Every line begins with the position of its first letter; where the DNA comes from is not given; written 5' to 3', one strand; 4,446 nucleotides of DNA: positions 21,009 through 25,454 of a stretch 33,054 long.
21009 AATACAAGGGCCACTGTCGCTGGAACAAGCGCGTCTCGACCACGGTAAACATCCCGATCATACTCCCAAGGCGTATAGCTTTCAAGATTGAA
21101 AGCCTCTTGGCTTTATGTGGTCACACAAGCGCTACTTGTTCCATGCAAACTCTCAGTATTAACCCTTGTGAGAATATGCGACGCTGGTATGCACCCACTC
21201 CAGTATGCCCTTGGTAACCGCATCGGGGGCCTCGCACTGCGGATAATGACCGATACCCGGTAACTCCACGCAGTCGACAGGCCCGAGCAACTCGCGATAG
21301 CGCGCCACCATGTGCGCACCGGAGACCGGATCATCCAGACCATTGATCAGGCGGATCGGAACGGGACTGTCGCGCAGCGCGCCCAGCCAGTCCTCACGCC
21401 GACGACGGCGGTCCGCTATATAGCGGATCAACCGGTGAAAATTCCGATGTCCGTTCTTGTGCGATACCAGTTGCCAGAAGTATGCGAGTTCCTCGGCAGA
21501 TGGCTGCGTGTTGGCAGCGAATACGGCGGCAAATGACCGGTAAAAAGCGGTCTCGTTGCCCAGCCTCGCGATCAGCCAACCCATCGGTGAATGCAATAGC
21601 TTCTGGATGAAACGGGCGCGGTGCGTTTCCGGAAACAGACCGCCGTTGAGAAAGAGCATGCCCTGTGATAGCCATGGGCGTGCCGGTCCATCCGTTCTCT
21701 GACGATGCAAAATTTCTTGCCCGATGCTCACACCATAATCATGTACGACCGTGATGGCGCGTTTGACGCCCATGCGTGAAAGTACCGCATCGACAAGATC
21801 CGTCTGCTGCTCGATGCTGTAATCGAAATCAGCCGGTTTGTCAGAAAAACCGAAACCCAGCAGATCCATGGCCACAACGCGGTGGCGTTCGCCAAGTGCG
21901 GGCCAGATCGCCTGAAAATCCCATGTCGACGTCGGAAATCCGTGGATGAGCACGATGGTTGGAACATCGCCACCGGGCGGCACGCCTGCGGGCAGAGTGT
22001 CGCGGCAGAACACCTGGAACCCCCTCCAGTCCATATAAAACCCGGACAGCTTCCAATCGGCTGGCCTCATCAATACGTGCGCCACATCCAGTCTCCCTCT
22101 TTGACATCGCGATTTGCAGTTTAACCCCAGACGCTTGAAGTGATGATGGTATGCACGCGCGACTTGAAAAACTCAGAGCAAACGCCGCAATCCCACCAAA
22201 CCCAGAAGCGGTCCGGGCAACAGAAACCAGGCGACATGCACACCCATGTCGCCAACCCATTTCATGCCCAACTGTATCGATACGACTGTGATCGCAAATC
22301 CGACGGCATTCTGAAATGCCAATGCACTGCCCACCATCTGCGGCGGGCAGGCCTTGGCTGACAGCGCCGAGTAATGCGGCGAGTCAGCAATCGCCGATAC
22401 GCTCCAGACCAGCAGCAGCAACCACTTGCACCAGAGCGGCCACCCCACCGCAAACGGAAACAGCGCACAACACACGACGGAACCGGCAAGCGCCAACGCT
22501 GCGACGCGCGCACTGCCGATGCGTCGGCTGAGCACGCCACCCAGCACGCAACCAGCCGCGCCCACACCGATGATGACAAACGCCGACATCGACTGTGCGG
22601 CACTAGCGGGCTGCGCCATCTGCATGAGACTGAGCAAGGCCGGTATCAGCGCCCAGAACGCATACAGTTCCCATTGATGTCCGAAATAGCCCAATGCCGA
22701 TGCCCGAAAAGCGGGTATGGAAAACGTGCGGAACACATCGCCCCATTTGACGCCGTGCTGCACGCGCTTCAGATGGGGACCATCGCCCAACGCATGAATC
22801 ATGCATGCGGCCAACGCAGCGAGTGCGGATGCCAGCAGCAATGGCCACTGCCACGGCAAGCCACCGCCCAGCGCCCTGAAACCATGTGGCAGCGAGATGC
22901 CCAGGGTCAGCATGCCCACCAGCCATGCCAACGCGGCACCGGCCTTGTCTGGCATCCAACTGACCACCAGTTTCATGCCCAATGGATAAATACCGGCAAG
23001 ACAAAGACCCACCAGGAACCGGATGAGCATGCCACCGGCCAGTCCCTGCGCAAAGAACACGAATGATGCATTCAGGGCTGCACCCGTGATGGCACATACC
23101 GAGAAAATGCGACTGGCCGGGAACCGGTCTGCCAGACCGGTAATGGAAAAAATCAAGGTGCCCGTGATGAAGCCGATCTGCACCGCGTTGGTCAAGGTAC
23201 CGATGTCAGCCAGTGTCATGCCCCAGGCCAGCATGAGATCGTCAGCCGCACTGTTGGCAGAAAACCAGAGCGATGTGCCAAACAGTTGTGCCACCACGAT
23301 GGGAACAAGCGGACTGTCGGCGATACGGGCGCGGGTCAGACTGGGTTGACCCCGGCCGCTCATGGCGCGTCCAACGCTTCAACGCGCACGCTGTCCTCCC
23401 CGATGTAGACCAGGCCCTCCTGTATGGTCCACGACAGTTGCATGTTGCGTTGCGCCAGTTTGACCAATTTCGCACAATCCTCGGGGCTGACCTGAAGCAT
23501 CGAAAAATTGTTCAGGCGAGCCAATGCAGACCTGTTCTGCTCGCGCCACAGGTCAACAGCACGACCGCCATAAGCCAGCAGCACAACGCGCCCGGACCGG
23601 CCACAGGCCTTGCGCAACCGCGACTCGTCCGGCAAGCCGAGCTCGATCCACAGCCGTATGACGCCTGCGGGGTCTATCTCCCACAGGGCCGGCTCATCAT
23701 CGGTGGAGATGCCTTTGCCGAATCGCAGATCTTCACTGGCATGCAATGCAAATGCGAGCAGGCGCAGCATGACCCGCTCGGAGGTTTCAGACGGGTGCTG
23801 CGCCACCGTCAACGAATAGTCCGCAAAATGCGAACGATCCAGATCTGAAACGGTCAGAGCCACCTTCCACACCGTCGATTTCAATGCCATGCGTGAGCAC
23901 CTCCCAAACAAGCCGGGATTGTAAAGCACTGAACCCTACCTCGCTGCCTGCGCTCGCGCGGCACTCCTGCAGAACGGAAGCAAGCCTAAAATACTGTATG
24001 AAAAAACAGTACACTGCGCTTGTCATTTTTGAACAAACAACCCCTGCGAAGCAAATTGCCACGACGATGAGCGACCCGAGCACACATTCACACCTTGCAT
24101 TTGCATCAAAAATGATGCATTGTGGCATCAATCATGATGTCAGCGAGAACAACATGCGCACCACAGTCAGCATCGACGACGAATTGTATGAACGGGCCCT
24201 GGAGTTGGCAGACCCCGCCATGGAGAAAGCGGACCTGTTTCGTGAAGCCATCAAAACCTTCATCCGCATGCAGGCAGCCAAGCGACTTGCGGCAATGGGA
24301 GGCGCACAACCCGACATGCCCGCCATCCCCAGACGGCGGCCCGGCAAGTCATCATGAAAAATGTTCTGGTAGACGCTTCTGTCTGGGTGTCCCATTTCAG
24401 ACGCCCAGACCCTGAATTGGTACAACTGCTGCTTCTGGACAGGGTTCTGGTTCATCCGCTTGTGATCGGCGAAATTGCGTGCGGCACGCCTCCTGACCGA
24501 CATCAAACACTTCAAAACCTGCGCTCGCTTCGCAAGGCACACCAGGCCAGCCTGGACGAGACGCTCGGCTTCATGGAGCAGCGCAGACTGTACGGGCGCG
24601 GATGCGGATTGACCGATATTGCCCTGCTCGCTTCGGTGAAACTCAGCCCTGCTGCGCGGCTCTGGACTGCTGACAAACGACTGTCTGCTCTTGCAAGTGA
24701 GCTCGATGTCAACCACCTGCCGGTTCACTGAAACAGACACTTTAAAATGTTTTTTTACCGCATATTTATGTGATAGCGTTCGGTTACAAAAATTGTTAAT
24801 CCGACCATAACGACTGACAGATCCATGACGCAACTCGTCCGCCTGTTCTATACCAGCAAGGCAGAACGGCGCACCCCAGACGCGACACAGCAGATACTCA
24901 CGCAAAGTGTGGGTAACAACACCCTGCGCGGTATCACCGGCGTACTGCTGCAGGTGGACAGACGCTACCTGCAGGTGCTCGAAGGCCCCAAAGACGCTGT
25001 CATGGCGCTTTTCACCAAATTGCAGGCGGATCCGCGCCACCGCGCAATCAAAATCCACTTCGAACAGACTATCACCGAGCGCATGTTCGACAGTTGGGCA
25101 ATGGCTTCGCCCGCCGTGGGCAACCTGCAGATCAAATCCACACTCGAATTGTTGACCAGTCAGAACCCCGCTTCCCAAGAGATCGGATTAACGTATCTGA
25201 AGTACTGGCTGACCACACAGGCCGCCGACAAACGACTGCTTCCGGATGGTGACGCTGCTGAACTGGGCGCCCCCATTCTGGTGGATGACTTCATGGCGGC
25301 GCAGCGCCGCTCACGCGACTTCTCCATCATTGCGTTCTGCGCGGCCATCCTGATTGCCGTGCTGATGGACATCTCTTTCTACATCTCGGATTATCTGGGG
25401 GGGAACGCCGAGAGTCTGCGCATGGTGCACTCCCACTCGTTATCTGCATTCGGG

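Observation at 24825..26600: BLUF flavin photosensor fused to a polytopic membrane module and a histidine kinase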

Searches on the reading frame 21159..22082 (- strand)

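Call 20: search_protein_families(library=pfam, proteins=[window:21159-22082:-], max_evalue=0.001)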
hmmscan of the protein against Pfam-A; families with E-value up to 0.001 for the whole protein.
window:21159-22082:- (307 aa): 2 families
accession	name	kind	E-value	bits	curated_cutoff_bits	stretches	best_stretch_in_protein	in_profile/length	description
PF00561.26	Abhydrolase_1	-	7.1e-20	72.1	25.8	1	41-118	1-80/245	alpha/beta hydrolase fold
PF12697.13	Abhydrolase_6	-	1.3e-16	62.4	26.3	1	43-289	1-214/217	Alpha/beta hydrolase family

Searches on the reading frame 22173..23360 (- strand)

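Call 20: search_protein_families(library=pfam, proteins=[window:22173-23360:-], max_evalue=0.001)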
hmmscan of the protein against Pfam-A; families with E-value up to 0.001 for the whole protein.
window:22173-23360:- (395 aa): 1 family
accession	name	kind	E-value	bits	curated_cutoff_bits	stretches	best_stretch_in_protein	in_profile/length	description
PF07690.21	MFS_1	-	2.6e-20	73.1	33.4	1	24-357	4-342/347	Major Facilitator Superfamily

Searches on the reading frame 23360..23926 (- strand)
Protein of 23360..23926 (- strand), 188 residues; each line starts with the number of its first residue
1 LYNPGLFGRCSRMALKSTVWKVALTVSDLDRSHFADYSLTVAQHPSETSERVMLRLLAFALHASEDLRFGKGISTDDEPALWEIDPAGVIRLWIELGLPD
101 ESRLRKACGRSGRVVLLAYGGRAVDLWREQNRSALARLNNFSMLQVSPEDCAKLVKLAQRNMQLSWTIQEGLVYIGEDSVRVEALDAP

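Call 20: search_protein_families(library=pfam, proteins=[window:23360-23926:-], max_evalue=0.001)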
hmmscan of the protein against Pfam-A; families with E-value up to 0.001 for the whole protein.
window:23360-23926:- (188 aa): 1 family
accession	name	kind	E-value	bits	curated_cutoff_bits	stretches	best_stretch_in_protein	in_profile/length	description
PF07152.18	YaeQ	-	1e-65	221.1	25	1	13-183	1-170/173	YaeQ protein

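Call 66: find_homologous_proteins(query=window:23360-23926:-, max_evalue=1e-20)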
Query window:23360-23926:- (188 aa): 2472 proteins with E <= 1e-20 among 2830 candidates; the best 120 are listed.
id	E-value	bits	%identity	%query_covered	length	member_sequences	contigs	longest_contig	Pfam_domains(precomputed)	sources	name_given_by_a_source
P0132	4.4e-110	384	100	94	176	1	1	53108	PF07152.19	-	-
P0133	4.7e-92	325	85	90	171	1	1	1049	PF07152.19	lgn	-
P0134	1.1e-84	301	78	91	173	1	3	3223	PF07152.19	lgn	-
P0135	1.2e-81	291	74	93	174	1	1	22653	PF07152.19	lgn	-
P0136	7.4e-81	288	72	90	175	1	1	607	PF07152.19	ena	-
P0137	2.6e-72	260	67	89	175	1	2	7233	PF07152.19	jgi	jgi:uncharacterized protein YaeQ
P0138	4.0e-71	257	66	92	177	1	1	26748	PF07152.19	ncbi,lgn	-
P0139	6.2e-71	256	66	89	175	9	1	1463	PF07152.19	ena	-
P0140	2.3e-70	254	66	89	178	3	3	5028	PF07152.19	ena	-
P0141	4.6e-70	253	69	90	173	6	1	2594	PF07152.19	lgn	-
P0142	4.8e-70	253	65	89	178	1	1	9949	PF07152.19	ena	-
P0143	1.5e-69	251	65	89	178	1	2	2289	PF07152.19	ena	-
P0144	1.7e-69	251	65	89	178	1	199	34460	PF07152.19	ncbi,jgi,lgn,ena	-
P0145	1.7e-69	251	65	89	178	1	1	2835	PF07152.19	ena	-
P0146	2.2e-69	251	65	89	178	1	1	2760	PF07152.19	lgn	-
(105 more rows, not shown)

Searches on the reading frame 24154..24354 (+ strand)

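Call 20: search_protein_families(library=pfam, proteins=[window:24154-24354:+], max_evalue=0.001)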
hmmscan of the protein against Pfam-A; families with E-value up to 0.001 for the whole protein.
window:24154-24354:+ (67 aa): 1 family
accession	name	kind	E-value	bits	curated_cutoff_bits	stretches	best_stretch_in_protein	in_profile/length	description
PF09957.15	VapB_antitoxin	-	1.6e-06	28.3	23.4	1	1-43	1-42/47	Bacterial antitoxin of type II TA system, VapB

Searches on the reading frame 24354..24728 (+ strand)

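Call 20: search_protein_families(library=pfam, proteins=[window:24354-24728:+], max_evalue=0.001)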
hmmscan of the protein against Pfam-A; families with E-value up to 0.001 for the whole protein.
window:24354-24728:+ (125 aa): 1 family
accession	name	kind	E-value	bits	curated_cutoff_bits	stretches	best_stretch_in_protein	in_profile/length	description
PF01850.27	PIN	-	2e-05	25.7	23.6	1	4-114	1-118/120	PIN domain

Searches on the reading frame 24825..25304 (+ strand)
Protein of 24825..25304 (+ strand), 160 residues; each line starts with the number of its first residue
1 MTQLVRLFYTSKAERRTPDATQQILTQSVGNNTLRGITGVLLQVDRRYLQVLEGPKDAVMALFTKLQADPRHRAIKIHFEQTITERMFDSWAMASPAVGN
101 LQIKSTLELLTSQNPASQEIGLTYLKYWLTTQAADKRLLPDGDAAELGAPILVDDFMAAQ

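Call 19: search_solved_structures(query=window:24825-25304:+, max_evalue=0.001, show_alignments=4)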
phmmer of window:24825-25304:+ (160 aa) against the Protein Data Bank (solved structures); distinct sequences matched with E-value up to 0.001: 22.
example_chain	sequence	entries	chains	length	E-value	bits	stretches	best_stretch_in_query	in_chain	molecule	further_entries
2byc_A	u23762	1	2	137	4.1e-12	49.6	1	1-101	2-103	BLUE-LIGHT RECEPTOR OF THE BLUF-FAMILY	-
6w6z_A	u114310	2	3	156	8.8e-12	48.6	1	5-94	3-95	BLUF domain-containing protein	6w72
5mbj_A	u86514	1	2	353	8.9e-12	48.5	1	4-97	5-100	Beta subunit of photoactivated adenylyl cyclase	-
5m27_A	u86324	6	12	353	1.1e-11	48.2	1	5-98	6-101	Beta subunit of photoactivated adenylyl cyclase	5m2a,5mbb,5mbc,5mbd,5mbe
5mbh_A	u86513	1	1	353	1.1e-11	48.2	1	5-98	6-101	Beta subunit of photoactivated adenylyl cyclase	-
5mbk_A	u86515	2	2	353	3.1e-11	46.8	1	6-98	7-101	Beta subunit of photoactivated adenylyl cyclase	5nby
1x0p_A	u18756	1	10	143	1.1e-10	45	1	6-116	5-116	hypothetical protein Tll0078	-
8i98_A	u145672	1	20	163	3.1e-10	43.5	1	18-116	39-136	Tll0078 protein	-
2hfn_A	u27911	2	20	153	1.6e-09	41.3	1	4-107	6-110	Synechocystis Photoreceptor (Slr1694) | Activator of photopigment and puc expression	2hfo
3mzi_A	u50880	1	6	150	5e-09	39.6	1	4-107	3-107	Activator of photopigment and puc expression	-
2kb2_A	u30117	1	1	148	6e-09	39.4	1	4-77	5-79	BlrP1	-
3gfx_A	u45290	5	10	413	3.4e-08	36.9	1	4-76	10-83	Klebsiella pneumoniae BlrP1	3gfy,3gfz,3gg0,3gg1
4yus_A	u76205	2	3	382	7.3e-08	35.9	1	4-95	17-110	Family 3 adenylate cyclase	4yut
9f1w_A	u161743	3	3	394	8.6e-08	35.6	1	5-95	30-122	Family 3 adenylate cyclase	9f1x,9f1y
5x4t_A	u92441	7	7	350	9.7e-08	35.5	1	6-95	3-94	Photoactivated adenylyl cyclase | Family 3 adenylate cyclase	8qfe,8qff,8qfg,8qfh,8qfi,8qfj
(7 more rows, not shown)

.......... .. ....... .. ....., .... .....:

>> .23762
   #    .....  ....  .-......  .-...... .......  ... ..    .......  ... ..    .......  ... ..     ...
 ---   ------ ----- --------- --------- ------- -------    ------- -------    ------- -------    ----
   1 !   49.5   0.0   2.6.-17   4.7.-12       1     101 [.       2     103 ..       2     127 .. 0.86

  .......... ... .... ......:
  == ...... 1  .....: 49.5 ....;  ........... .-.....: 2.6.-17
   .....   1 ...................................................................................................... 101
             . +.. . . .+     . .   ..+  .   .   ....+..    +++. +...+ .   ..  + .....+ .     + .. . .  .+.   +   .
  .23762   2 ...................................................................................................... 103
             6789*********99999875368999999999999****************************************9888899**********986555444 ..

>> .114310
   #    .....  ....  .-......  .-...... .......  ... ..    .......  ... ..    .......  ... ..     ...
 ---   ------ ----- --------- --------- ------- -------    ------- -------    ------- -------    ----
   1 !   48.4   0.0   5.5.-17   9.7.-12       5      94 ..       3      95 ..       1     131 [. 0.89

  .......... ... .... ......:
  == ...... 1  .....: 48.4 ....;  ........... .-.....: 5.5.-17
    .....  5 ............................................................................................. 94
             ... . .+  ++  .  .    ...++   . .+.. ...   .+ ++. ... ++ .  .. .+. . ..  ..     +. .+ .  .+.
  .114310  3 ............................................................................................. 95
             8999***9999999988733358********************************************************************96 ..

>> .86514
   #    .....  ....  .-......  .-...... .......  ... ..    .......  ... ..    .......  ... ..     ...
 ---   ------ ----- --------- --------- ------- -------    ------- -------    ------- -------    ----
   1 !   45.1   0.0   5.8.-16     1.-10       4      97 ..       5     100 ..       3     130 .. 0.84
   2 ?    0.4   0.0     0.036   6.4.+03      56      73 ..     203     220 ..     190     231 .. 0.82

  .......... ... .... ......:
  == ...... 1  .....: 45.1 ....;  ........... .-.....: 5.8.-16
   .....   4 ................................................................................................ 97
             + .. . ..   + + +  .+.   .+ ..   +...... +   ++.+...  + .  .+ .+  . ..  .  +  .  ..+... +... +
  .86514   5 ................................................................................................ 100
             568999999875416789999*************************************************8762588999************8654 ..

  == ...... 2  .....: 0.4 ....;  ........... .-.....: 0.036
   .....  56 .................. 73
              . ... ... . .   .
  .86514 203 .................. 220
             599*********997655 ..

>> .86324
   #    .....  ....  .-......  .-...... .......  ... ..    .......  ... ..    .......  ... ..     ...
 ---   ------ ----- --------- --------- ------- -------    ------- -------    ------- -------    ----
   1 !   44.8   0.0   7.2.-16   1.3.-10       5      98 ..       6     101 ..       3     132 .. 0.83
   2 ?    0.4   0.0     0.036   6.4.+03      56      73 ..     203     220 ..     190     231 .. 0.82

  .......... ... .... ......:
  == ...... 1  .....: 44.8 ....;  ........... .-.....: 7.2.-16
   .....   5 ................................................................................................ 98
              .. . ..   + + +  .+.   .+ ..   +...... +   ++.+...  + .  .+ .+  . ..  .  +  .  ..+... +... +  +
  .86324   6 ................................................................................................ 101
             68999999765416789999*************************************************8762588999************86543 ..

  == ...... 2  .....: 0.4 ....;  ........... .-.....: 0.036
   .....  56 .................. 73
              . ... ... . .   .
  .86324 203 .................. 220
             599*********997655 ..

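Call 73: search_protein_families(library=ncbifam, proteins=[window:24825-25304:+], max_evalue=10)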
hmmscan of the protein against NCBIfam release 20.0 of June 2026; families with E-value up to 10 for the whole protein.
window:24825-25304:+ (160 aa): 0 families
